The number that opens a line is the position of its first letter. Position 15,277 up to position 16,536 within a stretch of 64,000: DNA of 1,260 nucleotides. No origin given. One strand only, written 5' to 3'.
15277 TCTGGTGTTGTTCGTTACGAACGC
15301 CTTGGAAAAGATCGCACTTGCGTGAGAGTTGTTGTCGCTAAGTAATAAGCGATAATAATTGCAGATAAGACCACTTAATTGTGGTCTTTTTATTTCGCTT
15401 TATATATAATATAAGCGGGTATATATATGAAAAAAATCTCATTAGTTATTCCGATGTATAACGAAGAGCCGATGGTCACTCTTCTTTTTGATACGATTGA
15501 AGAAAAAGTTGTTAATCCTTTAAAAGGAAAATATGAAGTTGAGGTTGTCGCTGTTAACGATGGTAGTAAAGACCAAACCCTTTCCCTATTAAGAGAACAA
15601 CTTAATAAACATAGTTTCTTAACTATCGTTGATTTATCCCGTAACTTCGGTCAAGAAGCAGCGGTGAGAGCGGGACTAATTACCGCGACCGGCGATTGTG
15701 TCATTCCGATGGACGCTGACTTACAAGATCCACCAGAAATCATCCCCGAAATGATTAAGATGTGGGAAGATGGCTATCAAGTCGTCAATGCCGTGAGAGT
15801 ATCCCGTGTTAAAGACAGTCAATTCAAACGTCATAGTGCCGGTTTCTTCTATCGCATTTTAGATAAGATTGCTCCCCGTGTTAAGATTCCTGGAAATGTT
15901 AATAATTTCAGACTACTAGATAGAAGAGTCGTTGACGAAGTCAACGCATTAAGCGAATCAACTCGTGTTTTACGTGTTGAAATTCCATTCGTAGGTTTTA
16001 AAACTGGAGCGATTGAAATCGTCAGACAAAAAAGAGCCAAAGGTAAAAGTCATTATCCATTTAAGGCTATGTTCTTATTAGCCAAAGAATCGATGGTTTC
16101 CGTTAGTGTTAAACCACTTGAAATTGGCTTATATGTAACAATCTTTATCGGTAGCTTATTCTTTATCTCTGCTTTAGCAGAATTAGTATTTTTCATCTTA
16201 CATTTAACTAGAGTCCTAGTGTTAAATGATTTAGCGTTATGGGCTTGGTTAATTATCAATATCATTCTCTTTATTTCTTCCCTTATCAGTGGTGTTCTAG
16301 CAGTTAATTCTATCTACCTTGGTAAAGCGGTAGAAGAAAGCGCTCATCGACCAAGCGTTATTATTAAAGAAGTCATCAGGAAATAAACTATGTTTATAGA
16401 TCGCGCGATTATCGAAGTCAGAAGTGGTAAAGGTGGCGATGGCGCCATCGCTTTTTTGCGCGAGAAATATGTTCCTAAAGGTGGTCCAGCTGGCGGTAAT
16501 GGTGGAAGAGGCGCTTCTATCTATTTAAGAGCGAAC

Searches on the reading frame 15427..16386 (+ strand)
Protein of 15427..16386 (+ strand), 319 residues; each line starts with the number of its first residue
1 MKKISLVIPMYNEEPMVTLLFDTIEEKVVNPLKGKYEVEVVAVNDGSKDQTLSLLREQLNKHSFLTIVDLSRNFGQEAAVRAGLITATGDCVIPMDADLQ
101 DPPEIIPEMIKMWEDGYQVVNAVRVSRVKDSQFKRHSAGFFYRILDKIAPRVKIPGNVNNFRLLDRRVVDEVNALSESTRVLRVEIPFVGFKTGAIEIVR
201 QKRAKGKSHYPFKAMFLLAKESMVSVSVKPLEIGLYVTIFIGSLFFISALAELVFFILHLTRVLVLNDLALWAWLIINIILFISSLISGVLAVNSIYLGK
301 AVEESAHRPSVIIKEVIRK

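Call 49: search_protein_families(library=ncbifam, proteins=[window:15427-16386:+], max_evalue=0.00001)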
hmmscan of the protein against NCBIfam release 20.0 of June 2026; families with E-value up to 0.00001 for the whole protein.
window:15427-16386:+ (319 aa): 11 families
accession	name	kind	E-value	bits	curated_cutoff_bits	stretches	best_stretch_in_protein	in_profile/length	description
NF047588.1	GlcsyltransPgfSStrep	equivalog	4.3e-56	190.4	500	1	3-315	2-304/308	glycosyltransferase PgfS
NF007986.1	PRK10714.1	equivalog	6.7e-35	120.6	529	1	1-318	5-313/316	undecaprenyl-phosphate 4-deoxy-4-formamido-L-arabinose transferase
TIGR03937.1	PgaC_IcaA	equivalog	7.8e-15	54.7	422.3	1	2-100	45-137/407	poly-beta-1,6-N-acetyl-D-glucosamine synthase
NF041875.1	EPS_EpsD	equivalog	9.2e-12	45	370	1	4-121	1-112/325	exopolysaccharide biosynthesis glycosyltransferase EpsD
NF007482.0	PRK10073.1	equivalog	3.3e-10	39.5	423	1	2-114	6-111/334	glycosyltransferase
NF010496.0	PRK13915.1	equivalog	2.8e-07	29.9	262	1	2-110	31-139/307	glucosyl-3-phosphoglycerate synthase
NF041391.1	DPhHxTase_Halo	equivalog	3e-07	29.6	375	1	10-130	3-110/213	dolichyl-phosphate hexose transferase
TIGR03111.1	glyc2_xrt_Gpos1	hypoth_equivalog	3.5e-07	29.4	363.95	1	3-145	50-187/439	TIGR03111 family XrtG-associated glycosyltransferase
TIGR03965.1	mycofact_glyco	equivalog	6.1e-07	28.7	280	1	2-128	74-194/467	mycofactocin biosynthesis glycosyltransferase MftF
TIGR04242.1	nodulat_NodC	equivalog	8.4e-07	28.3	550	1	3-111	49-154/395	chitooligosaccharide synthase NodC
NF058614.1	PPMAGASynPpgS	equivalog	1.5e-06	27.8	370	1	6-173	4-166/226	polyprenyl-phospho-N-acetylgalactosaminyl synthase PpgS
